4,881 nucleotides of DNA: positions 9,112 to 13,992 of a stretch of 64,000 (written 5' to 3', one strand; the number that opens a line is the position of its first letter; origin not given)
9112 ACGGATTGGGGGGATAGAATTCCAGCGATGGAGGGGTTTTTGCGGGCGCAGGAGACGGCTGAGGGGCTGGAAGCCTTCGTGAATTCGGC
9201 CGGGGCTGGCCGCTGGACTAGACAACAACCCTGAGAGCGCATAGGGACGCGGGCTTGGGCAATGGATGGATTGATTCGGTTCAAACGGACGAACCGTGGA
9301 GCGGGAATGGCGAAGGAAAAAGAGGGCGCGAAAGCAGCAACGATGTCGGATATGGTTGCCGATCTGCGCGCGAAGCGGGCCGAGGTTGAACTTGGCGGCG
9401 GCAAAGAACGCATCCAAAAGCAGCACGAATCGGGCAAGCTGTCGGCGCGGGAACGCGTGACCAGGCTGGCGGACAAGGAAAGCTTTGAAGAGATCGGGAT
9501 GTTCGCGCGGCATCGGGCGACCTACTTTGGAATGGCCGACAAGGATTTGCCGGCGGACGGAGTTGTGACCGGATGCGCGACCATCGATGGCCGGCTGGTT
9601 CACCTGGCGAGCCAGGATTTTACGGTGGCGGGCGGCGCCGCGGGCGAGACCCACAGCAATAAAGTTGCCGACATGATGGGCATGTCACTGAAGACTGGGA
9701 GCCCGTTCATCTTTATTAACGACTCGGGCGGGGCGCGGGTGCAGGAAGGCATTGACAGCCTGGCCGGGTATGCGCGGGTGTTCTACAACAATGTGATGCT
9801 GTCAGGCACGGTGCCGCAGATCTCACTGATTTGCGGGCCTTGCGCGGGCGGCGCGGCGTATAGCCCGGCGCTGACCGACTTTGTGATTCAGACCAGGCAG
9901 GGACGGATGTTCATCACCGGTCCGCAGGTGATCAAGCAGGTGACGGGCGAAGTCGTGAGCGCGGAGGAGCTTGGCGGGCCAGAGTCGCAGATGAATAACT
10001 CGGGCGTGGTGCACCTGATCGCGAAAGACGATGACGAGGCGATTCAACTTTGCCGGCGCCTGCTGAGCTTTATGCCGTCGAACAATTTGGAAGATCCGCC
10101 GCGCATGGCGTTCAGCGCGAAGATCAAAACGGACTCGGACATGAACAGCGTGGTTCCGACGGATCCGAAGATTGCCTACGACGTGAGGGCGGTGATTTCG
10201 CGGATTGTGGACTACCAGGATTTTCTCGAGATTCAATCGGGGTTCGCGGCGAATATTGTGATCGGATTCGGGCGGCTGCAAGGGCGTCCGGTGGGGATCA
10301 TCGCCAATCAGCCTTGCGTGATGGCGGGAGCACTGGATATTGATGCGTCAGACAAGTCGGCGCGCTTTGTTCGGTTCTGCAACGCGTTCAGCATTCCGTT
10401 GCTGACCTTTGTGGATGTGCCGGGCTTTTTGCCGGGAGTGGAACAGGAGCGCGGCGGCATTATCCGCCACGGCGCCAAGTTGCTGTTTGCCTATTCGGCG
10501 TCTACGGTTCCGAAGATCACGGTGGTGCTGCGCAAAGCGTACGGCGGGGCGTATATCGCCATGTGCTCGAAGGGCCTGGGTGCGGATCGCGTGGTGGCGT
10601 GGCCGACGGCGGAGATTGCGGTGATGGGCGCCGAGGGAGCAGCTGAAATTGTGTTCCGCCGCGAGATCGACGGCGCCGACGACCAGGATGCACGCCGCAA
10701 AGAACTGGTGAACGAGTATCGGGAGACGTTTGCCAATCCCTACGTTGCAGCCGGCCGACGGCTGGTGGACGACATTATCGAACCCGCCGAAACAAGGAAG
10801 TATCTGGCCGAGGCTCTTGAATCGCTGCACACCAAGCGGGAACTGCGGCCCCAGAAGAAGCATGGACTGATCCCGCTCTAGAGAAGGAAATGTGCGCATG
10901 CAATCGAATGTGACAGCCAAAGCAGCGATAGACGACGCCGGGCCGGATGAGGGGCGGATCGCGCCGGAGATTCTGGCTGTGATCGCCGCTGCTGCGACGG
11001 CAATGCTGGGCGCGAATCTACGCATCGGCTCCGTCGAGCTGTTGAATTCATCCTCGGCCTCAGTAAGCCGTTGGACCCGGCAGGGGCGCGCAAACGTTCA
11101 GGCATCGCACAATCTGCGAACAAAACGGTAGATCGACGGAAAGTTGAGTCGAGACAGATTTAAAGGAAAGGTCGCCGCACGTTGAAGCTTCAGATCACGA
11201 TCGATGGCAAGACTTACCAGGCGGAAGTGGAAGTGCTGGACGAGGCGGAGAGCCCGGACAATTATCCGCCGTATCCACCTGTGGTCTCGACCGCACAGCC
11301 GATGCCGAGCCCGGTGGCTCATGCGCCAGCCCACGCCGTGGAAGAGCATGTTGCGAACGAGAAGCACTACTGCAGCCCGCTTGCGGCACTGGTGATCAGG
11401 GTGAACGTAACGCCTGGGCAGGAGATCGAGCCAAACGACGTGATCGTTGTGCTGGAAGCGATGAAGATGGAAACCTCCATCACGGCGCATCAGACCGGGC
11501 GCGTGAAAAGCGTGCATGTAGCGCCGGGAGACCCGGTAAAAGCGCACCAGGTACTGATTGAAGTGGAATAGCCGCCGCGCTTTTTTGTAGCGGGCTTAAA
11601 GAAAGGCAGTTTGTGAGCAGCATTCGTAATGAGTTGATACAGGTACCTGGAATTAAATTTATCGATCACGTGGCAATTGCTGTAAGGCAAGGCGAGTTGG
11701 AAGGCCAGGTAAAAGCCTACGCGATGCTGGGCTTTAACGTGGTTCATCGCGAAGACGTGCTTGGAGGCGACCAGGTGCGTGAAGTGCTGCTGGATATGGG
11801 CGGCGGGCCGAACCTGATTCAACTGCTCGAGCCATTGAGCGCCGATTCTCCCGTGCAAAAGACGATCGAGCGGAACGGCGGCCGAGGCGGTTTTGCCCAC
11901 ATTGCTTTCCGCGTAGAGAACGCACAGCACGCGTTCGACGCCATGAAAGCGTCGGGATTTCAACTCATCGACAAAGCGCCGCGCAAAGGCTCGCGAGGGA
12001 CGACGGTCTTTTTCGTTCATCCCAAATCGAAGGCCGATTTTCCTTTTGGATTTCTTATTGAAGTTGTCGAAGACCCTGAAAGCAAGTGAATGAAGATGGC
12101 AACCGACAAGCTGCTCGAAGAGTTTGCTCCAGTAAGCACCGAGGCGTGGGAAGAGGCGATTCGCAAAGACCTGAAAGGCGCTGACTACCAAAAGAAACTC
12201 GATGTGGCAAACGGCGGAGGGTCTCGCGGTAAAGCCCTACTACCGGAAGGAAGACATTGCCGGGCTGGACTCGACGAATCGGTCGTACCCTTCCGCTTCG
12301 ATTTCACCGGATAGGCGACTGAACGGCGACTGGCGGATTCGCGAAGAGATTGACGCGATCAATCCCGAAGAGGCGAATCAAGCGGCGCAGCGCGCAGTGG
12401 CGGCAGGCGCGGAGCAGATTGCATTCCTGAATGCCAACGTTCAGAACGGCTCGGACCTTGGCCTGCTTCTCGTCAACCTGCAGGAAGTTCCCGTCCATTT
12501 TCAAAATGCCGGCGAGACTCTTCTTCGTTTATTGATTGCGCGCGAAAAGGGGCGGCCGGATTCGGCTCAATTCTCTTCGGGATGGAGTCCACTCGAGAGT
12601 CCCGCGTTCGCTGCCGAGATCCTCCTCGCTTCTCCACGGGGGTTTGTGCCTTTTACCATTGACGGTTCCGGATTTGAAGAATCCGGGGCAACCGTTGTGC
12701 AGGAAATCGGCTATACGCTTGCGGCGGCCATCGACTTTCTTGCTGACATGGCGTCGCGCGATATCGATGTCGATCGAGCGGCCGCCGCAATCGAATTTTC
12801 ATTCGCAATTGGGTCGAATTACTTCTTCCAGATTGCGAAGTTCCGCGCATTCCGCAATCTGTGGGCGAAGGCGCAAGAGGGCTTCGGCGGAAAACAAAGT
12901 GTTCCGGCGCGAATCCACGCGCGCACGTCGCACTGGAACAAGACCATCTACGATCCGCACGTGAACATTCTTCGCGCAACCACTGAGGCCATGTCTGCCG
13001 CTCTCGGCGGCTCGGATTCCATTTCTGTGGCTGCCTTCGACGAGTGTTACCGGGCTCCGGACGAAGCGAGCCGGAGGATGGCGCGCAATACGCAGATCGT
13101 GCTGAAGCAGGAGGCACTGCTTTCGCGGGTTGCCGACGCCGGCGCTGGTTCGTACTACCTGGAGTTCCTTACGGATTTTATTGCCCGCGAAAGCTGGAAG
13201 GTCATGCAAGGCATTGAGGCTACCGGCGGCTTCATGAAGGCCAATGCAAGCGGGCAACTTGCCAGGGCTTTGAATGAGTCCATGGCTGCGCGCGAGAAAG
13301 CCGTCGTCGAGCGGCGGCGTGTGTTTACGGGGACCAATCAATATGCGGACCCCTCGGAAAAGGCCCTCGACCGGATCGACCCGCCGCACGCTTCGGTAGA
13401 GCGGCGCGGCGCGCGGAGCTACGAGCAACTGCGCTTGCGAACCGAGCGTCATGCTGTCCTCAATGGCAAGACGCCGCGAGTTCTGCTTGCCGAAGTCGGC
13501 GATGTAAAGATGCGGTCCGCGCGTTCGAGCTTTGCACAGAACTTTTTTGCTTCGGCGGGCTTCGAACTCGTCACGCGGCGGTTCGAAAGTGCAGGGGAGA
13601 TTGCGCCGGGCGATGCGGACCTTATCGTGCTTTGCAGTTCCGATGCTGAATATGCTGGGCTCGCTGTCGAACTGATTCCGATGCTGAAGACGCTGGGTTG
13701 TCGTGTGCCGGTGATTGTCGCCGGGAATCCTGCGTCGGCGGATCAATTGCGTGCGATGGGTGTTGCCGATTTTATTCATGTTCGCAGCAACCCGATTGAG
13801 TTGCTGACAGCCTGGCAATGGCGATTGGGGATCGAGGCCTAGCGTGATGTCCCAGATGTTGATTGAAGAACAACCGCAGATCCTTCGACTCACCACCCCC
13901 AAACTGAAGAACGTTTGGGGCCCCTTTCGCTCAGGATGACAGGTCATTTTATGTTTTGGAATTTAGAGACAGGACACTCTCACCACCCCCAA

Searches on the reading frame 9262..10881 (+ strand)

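Call 78: search_protein_families(library=pfam, proteins=[window:9262-10881:+], max_evalue=0.0001)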
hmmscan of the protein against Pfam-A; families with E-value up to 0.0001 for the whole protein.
window:9262-10881:+ (539 aa): 3 families
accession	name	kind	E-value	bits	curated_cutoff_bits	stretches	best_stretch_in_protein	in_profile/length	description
PF01039.27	Carboxyl_trans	-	4e-185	616.6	22.3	1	53-537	1-493/493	Carboxyl transferase domain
PF03255.19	ACCA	-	1.6e-10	41.1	23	1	361-468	131-234/310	Acetyl co-enzyme A carboxylase carboxyltransferase-like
PF06833.16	MdcE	-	1.9e-06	28.2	32.7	1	378-469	28-118/196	Malonate decarboxylase gamma subunit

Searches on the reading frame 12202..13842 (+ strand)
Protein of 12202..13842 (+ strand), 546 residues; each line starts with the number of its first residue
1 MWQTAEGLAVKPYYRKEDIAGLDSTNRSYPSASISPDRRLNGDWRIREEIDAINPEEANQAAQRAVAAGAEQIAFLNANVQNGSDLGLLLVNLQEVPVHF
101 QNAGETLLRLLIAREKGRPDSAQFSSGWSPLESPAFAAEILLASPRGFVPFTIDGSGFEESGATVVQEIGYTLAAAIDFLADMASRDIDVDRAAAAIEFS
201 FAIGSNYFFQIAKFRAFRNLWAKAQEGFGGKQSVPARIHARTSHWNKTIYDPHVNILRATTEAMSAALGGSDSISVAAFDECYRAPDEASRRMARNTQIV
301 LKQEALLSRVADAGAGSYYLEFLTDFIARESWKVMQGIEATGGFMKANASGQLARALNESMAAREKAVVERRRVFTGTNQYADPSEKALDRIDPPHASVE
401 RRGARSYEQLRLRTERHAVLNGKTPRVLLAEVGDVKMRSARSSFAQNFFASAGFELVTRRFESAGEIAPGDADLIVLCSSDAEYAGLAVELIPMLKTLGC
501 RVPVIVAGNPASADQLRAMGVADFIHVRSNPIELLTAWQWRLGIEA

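Call 78: search_protein_families(library=pfam, proteins=[window:12202-13842:+], max_evalue=0.0001)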
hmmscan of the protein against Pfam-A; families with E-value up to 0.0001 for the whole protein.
window:12202-13842:+ (546 aa): 1 family
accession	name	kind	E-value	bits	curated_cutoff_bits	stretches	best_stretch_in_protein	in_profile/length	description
PF01642.28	MM_CoA_mutase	-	1.1e-102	344.7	22.1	2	147-457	197-504/512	Methylmalonyl-CoA mutase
